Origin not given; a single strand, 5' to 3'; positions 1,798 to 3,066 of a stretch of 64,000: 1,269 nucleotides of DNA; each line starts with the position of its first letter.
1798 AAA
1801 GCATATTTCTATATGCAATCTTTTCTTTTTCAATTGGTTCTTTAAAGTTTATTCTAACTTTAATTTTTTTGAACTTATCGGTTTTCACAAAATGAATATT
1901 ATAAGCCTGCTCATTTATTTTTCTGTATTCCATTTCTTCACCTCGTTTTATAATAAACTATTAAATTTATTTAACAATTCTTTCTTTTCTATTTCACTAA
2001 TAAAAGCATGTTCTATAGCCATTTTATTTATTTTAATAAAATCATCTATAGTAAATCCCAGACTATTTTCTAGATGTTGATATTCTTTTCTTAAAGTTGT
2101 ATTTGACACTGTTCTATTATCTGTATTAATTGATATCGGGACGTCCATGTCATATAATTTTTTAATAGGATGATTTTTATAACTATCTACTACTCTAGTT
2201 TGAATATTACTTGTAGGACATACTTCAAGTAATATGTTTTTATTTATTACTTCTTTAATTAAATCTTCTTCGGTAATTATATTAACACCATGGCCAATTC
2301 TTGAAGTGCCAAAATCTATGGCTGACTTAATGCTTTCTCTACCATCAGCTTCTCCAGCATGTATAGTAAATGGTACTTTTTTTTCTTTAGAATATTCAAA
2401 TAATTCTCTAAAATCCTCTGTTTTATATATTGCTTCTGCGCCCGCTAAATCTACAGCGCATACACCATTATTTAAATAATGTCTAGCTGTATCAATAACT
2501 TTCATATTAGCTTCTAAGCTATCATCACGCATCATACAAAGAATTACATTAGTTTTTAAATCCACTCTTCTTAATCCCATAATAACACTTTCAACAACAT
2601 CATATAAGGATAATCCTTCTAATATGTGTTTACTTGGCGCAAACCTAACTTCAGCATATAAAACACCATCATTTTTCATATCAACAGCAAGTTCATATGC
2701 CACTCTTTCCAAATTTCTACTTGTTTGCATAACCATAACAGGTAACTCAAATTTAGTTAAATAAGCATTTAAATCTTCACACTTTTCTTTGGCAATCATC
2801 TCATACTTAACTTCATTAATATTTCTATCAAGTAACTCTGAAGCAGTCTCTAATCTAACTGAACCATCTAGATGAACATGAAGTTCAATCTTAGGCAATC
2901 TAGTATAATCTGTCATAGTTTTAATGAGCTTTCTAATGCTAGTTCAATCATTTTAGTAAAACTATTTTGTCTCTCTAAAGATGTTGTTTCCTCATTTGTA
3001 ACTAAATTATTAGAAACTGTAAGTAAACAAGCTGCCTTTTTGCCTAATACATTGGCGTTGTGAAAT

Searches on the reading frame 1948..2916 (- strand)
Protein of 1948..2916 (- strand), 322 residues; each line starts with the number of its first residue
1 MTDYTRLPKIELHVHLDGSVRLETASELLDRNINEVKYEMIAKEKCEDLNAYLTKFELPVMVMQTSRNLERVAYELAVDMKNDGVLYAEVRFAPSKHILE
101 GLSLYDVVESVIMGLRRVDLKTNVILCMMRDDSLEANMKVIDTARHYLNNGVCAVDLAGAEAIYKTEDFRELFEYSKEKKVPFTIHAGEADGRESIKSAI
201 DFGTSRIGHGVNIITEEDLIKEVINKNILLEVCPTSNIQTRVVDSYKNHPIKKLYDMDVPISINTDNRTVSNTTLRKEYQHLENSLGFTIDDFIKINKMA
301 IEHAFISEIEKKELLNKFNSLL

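Call 73: search_protein_families(library=pfam, proteins=[window:1948-2916:-], max_evalue=0.0001)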
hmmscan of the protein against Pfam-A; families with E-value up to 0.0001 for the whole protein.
window:1948-2916:- (322 aa): 1 family
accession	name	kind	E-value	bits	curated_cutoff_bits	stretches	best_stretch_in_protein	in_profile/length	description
PF00962.28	A_deaminase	-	1.3e-77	261.5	27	1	8-318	1-327/330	Adenosine deaminase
